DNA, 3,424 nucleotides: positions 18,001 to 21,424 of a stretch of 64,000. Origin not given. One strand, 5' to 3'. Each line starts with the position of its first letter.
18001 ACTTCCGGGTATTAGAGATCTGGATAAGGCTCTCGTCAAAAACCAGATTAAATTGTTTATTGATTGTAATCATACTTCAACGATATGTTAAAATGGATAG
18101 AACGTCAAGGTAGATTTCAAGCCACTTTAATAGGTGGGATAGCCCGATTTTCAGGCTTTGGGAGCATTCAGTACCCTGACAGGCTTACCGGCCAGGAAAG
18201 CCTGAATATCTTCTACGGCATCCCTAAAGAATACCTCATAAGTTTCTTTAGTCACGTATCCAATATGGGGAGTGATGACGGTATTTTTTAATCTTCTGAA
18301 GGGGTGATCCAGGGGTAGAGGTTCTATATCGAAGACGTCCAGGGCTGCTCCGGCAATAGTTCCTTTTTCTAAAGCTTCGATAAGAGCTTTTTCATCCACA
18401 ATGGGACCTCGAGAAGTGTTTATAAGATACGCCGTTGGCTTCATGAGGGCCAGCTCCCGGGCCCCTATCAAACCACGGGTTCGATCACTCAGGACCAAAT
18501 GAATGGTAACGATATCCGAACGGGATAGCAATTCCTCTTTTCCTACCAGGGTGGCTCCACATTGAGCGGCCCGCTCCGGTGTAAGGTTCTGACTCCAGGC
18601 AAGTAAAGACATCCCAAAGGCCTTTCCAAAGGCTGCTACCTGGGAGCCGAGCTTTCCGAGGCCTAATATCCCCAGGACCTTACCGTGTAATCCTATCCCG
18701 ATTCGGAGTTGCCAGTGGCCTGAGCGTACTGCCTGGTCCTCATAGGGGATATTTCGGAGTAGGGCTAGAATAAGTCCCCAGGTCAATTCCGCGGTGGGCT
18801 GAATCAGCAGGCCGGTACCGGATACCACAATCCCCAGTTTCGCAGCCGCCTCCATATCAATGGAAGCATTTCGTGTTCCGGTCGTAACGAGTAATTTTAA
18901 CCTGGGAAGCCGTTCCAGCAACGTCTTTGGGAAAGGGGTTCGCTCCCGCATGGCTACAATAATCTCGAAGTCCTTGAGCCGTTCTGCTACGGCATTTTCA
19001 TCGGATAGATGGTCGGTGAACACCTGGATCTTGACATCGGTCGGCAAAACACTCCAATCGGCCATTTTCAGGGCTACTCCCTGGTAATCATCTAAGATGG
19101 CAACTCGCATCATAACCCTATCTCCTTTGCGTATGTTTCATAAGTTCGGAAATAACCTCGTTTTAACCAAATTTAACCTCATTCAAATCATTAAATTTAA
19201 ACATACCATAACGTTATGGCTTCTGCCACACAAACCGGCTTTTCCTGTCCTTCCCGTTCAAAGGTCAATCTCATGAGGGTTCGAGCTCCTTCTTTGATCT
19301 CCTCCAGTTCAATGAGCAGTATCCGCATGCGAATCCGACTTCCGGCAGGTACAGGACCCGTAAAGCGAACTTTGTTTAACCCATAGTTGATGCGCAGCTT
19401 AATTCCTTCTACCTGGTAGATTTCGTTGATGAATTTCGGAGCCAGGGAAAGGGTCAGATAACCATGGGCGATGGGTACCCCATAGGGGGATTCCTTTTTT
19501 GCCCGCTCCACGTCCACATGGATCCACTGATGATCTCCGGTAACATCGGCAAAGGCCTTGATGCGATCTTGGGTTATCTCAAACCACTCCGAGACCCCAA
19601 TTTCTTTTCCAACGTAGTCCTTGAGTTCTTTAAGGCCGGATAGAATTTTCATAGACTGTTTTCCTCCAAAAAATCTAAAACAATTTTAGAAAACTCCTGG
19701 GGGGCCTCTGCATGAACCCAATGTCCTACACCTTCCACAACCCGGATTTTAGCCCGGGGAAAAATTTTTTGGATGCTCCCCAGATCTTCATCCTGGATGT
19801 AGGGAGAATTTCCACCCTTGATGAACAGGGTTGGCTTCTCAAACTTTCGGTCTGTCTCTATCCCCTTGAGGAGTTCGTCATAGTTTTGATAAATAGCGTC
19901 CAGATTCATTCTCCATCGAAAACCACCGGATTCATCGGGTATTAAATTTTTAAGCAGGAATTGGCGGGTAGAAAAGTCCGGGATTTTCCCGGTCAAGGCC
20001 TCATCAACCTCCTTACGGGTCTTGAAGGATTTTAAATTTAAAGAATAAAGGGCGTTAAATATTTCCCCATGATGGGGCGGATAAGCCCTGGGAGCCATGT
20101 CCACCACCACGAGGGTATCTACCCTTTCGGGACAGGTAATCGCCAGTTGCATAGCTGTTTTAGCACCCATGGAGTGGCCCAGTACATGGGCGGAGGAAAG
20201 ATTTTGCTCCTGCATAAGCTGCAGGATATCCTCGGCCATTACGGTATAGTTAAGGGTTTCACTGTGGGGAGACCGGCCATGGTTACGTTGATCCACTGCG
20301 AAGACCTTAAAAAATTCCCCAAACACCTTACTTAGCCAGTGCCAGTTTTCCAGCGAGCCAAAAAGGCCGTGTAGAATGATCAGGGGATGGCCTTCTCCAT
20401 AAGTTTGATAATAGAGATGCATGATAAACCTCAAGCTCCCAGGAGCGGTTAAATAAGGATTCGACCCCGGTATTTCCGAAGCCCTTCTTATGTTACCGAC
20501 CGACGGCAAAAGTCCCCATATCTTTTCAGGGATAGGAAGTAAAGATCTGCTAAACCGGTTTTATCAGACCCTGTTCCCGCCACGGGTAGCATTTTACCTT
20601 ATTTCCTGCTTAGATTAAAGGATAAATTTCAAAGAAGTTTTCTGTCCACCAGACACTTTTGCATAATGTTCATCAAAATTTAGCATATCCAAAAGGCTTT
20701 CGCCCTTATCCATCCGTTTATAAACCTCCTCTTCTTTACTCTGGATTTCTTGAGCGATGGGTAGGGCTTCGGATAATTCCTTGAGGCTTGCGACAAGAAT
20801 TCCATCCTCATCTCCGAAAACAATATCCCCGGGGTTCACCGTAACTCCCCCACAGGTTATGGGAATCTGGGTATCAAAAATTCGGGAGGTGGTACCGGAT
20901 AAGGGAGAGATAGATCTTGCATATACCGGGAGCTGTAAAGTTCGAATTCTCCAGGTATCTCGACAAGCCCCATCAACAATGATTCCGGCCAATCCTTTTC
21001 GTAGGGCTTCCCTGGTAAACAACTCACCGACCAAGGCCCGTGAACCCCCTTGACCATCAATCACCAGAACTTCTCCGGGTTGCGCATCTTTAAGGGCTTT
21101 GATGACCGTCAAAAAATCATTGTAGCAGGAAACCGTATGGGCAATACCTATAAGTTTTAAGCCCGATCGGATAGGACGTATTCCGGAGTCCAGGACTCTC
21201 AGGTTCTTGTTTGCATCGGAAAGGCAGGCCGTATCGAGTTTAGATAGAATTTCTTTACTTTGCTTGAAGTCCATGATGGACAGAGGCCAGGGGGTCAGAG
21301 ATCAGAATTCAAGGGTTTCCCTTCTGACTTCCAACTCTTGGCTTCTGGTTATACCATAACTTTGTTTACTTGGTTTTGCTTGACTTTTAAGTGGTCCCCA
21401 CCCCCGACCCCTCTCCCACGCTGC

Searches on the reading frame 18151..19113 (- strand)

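Call 20: search_protein_families(library=pfam, proteins=[window:18151-19113:-], max_evalue=0.00001)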
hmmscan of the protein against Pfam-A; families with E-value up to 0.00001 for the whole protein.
window:18151-19113:- (320 aa): 2 families
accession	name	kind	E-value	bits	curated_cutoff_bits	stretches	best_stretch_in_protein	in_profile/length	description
PF02826.25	2-Hacid_dh_C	-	3.9e-60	202.7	25.1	1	113-285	2-178/178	D-isomer specific 2-hydroxyacid dehydrogenase, NAD binding domain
PF00389.36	2-Hacid_dh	-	2.5e-14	53.6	24.6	1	27-313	20-130/134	D-isomer specific 2-hydroxyacid dehydrogenase, catalytic domain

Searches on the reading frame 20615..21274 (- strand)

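Call 20: search_protein_families(library=pfam, proteins=[window:20615-21274:-], max_evalue=0.00001)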
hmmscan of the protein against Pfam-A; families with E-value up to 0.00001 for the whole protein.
window:20615-21274:- (219 aa): 1 family
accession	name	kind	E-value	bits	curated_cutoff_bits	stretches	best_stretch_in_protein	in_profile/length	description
PF03737.21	RraA-like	-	6.8e-42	143.7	24.5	1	15-161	1-152/152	Aldolase/RraA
